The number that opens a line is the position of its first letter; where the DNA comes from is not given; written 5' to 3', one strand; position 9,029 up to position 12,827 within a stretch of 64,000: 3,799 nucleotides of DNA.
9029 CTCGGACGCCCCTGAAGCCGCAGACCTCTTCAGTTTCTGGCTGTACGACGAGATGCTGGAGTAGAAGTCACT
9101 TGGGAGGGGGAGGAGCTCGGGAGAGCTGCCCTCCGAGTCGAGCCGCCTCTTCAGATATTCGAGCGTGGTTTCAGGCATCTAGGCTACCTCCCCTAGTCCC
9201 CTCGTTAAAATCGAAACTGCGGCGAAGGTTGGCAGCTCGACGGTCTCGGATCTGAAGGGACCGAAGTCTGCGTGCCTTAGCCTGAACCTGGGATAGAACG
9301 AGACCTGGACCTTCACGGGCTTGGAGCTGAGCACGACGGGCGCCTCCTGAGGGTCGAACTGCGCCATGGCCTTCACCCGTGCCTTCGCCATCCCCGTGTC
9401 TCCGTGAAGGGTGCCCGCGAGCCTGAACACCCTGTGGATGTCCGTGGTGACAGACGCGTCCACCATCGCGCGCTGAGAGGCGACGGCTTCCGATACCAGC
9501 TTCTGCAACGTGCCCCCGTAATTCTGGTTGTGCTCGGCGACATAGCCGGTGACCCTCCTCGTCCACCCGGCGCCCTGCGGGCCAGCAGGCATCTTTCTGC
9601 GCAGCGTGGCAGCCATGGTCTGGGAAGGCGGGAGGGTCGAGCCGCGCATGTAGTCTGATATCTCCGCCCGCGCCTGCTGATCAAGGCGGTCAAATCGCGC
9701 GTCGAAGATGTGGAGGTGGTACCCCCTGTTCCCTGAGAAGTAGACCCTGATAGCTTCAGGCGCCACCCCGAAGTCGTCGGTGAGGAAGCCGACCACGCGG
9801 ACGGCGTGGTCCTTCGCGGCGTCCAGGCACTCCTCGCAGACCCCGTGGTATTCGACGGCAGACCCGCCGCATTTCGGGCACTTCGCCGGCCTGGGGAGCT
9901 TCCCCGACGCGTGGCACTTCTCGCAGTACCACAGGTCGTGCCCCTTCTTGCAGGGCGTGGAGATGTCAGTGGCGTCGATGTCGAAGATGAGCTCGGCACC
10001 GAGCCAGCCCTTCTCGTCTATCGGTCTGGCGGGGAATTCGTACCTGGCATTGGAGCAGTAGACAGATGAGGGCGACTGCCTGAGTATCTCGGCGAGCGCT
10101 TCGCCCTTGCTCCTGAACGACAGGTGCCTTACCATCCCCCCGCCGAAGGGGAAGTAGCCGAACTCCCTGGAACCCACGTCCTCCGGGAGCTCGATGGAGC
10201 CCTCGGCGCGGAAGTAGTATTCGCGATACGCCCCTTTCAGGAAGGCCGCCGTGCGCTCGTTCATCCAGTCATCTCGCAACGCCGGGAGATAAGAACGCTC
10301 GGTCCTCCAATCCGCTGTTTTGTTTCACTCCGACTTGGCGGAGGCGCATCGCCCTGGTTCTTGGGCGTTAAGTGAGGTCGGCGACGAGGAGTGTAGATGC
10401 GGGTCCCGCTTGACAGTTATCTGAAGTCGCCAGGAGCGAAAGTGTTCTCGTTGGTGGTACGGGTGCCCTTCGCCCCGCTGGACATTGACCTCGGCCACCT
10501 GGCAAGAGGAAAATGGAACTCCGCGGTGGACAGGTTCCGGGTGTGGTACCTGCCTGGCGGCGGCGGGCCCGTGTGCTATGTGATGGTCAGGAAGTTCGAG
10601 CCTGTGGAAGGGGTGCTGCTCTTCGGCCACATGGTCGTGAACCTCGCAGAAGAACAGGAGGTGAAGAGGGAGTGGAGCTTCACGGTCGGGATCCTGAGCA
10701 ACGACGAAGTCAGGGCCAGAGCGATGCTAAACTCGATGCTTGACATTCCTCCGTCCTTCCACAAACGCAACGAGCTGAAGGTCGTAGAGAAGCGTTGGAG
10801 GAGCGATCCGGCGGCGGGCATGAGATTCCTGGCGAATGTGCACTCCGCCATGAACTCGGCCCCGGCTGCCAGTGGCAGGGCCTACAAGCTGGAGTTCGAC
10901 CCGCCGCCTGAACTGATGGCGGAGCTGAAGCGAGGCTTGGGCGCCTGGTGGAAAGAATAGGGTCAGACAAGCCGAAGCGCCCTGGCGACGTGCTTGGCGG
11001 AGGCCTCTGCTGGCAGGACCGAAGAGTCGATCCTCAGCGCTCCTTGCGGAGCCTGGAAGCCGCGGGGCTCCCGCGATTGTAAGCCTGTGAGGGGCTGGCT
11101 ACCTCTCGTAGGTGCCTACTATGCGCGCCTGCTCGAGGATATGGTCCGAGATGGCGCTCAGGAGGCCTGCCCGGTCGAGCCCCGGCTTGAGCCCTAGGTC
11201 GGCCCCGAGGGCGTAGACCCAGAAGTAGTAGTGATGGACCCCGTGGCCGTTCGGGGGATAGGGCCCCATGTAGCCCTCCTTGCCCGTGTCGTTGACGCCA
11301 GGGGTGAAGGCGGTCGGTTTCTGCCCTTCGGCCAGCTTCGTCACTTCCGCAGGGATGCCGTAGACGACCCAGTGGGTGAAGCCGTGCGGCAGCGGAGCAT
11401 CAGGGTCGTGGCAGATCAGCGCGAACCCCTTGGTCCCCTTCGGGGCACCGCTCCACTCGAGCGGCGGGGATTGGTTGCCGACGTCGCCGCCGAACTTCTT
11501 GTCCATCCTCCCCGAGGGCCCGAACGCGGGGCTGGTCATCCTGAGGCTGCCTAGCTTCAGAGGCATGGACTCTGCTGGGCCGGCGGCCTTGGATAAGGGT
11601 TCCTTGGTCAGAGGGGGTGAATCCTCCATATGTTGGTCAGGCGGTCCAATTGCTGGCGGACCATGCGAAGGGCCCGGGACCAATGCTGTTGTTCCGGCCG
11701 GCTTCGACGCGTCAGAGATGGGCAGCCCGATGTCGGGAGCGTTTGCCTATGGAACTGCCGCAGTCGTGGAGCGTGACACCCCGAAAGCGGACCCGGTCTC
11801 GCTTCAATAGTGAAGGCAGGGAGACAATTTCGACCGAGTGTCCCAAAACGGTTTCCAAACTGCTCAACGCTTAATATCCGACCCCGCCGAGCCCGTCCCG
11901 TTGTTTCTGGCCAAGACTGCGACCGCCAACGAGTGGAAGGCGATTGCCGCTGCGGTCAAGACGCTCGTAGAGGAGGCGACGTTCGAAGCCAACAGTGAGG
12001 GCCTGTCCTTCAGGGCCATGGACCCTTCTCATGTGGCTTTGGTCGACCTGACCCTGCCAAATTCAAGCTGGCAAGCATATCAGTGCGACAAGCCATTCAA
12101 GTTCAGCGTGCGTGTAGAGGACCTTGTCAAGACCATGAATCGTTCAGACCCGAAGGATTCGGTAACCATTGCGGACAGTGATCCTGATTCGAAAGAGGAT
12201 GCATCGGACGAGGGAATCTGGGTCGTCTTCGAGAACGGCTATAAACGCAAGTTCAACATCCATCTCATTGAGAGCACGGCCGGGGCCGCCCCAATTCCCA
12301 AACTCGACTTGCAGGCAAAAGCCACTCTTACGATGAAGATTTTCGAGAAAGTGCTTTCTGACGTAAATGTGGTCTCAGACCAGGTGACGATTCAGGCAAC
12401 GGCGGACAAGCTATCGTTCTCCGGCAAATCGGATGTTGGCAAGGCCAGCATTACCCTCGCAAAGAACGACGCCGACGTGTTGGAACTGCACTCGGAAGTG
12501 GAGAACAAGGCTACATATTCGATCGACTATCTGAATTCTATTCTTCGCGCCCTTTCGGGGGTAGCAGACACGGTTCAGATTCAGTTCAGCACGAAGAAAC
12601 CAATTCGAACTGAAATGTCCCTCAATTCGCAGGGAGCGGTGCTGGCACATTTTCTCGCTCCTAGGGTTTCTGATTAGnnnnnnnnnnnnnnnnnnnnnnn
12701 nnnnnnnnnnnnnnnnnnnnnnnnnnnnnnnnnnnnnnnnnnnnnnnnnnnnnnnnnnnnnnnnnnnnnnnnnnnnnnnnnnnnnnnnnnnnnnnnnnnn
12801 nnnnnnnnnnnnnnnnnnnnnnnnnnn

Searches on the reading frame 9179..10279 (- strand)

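Call 18: search_protein_families(library=pfam, proteins=[window:9179-10279:-], max_evalue=0.01)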
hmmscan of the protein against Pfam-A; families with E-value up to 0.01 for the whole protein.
window:9179-10279:- (366 aa): 1 family
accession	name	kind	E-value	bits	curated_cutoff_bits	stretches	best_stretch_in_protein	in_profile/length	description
PF01896.25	DNA_primase_S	-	9.7e-16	59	26.8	1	147-302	16-161/163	DNA primase small subunit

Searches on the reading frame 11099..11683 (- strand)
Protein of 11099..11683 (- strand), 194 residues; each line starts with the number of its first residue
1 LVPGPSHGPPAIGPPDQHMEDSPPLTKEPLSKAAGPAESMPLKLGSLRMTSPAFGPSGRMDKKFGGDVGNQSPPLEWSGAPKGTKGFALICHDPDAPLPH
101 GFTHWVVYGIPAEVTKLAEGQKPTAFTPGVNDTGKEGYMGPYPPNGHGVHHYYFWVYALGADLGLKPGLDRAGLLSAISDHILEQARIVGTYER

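Call 18: search_protein_families(library=pfam, proteins=[window:11099-11683:-], max_evalue=0.01)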
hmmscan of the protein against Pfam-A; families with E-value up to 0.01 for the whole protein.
window:11099-11683:- (194 aa): 1 family
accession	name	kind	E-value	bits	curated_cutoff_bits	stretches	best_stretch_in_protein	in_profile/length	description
PF01161.25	PBP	-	1.6e-40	139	24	1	60-192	2-135/135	Phosphatidylethanolamine-binding protein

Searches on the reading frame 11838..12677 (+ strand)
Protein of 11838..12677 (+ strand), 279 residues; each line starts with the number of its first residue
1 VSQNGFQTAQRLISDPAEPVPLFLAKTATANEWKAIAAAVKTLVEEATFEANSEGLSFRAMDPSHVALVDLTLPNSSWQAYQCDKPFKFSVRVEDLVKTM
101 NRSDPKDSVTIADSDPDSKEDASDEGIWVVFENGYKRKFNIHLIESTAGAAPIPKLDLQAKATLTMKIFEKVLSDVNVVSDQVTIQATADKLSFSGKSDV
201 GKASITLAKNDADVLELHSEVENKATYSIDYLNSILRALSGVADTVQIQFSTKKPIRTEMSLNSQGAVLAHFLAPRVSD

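Call 18: search_protein_families(library=pfam, proteins=[window:11838-12677:+], max_evalue=0.01)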
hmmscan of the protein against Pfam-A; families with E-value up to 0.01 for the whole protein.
window:11838-12677:+ (279 aa): 4 families
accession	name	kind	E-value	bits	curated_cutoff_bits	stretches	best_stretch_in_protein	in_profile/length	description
PF00705.23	PCNA_N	-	1.4e-19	70.5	20.3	1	24-116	3-95/127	Proliferating cell nuclear antigen, N-terminal domain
PF02747.20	PCNA_C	-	1.3e-14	55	23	1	153-275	2-127/128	Proliferating cell nuclear antigen, C-terminal domain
PF02144.21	Rad1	-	1.4e-05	24.7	24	0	158-240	146-236/257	Repair protein Rad1/Rec1/Rad17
PF04139.18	Rad9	-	3.7e-05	23.7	25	1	45-201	13-173/253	Rad9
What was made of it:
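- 11838..12677 (+): PCNA gene: left flank of the insertion, with cassette-like low GC3. Pfam PCNA_N and PCNA_C (call 18).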

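Call 94: find_homologous_proteins(query=window:11901-12674:+, max_evalue=1e-30)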
Query window:11901-12674:+ (258 aa): 1274 proteins with E <= 1e-30 among 2215 candidates; the best 120 are listed.
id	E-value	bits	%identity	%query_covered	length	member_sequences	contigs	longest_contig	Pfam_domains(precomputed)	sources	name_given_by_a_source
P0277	8.3e-161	551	100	100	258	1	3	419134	PF02747.21,PF02144.22,PF00705.24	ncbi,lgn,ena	-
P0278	3.3e-129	447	81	98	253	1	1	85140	PF02747.21,PF04139.19,PF02144.22,PF00705.24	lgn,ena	-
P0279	1.0e-125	436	77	100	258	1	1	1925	PF02747.21,PF00705.24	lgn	-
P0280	4.2e-119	414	77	100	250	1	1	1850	PF02747.21,PF00705.24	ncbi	-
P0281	2.2e-111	389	72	93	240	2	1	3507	PF02747.21,PF04139.19,PF00705.24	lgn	-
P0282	6.8e-110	384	70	100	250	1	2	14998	PF02747.21,PF00705.24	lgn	-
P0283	1.7e-109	383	71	100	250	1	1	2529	PF02747.21,PF04139.19,PF00705.24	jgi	-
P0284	8.3e-109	380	71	100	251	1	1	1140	PF02747.21,PF00705.24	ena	-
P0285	1.1e-108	380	72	100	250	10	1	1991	PF02747.21,PF00705.24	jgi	jgi:proliferating cell nuclear antigen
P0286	1.3e-108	380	69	100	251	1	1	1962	PF02747.21,PF00705.24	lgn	-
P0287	1.7e-108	379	72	100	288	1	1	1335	PF02747.21,PF00705.24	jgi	jgi:proliferating cell nuclear antigen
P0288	3.6e-108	378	70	100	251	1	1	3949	PF02747.21,PF00705.24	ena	-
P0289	5.1e-108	378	69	100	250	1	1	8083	PF02747.21,PF00705.24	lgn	-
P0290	5.5e-108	378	68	100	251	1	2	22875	PF02747.21,PF00705.24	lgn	-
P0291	6.7e-108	377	70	100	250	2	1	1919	PF02747.21,PF04139.19,PF00705.24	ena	-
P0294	1.2e-107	377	71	100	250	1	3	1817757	PF02747.21,PF00705.24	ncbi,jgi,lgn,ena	-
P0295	9.0e-107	374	70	100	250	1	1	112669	PF02747.21,PF00705.24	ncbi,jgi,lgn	jgi:proliferating cell nuclear antigen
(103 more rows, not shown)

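Call 95: find_encoding_contigs(protein=P0278, flank=10000, max_places=1)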
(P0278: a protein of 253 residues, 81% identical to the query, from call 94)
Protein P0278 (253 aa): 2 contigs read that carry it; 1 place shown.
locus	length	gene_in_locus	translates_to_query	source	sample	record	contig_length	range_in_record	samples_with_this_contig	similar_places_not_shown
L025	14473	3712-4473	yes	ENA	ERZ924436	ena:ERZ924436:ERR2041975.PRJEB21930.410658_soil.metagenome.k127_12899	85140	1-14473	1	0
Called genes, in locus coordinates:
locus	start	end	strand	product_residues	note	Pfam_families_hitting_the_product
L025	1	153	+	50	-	?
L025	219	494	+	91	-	PF01096:Zn_ribbon_TFIIS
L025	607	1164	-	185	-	PF22090:Gins51_C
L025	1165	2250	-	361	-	PF01896:DNA_primase_S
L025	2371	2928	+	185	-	-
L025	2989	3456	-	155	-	PF01161:PBP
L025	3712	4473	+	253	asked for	PF00705:PCNA_N, PF02144:Rad1 (faint), PF04139:Rad9 (weak), PF02747:PCNA_C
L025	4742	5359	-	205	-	PF08534:Redoxin, PF00578:AhpC-TSA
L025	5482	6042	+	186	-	PF04967:HTH_10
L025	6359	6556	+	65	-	PF01667:Ribosomal_S27e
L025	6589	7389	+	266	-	PF00575:S1, PF07541:EIF_2_alpha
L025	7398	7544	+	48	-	PF04135:Nop10p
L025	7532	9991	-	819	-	PF02516:STT3, PF21436:STT3-PglB_core (weak)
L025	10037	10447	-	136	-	PF01597:GCV_H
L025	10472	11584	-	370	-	PF01571:GCV_T, PF08669:GCV_T_C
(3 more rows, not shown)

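Call 96: find_encoding_contigs(protein=P0294, flank=10000, max_places=1)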
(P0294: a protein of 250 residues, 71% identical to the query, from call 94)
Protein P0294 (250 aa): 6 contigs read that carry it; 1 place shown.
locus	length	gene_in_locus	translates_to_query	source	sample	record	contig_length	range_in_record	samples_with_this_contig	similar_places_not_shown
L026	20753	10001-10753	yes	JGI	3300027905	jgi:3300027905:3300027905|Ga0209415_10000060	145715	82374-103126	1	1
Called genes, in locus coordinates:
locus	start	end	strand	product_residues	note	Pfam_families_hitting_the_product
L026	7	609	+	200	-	-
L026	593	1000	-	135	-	-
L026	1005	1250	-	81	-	-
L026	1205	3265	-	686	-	PF01751:Toprim, PF01131:Topoisom_bac, PF01396:Zn_ribbon_Top1 (weak)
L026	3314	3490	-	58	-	-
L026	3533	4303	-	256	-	PF01996:F420_ligase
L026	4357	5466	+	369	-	PF01571:GCV_T, PF08669:GCV_T_C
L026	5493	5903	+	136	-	PF01597:GCV_H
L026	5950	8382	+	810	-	PF02516:STT3, PF21436:STT3-PglB_core (weak)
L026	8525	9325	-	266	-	PF00575:S1, PF07541:EIF_2_alpha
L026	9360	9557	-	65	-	PF01667:Ribosomal_S27e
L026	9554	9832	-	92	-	PF00935:Ribosomal_L44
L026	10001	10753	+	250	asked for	PF00705:PCNA_N, PF02747:PCNA_C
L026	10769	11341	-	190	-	-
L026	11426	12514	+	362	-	PF01896:DNA_primase_S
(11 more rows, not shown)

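Call 97: find_encoding_contigs(protein=P0295, flank=10000, max_places=1)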
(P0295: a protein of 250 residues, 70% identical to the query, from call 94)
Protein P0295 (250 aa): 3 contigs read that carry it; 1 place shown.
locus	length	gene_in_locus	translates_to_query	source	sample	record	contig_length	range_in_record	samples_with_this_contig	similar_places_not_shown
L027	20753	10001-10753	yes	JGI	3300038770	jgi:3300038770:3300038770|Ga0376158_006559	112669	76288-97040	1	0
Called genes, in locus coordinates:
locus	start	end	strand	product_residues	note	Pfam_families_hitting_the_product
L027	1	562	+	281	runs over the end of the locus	PF02735:Ku (weak)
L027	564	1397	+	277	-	PF01068:DNA_ligase_A_M (weak), PF09414:RNA_ligase, PF14743:DNA_ligase_OB_2 (faint), PF01068:DNA_ligase_A_M, PF04679:DNA_ligase_A_C (faint)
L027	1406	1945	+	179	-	PF14791:DNA_pol_B_thumb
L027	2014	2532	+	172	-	PF00252:Ribosomal_L16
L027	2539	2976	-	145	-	PF01638:HxlR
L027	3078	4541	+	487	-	PF07690:MFS_1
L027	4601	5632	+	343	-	PF01866:Diphthamide_syn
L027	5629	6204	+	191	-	PF14382:ECR1_N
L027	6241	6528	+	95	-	PF13656:RNA_pol_L_2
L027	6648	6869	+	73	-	PF01096:Zn_ribbon_TFIIS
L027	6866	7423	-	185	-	PF22090:Gins51_C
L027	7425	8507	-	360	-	PF01896:DNA_primase_S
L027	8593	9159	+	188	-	-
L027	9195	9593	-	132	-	-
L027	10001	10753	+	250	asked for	PF00705:PCNA_N, PF02747:PCNA_C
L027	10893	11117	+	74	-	PF00935:Ribosomal_L44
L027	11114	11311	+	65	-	PF01667:Ribosomal_S27e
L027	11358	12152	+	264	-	PF00575:S1, PF07541:EIF_2_alpha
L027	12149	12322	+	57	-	PF04135:Nop10p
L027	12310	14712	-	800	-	PF02516:STT3, PF21436:STT3-PglB_core (weak)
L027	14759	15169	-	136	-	PF01597:GCV_H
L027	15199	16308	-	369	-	PF01571:GCV_T, PF08669:GCV_T_C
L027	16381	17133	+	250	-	PF01996:F420_ligase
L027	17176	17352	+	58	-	-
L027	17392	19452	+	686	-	PF01751:Toprim, PF01131:Topoisom_bac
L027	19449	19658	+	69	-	-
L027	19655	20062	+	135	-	-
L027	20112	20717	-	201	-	-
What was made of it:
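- In empty genomes, a Ku-ligase-polymerase cassette lies beside the L10e gene that borders the clade II slot (calls 96, 97).
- Tried and rejected: It was downgraded after the empty-site loci (calls 95-97) and the cluster counts (call 94).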
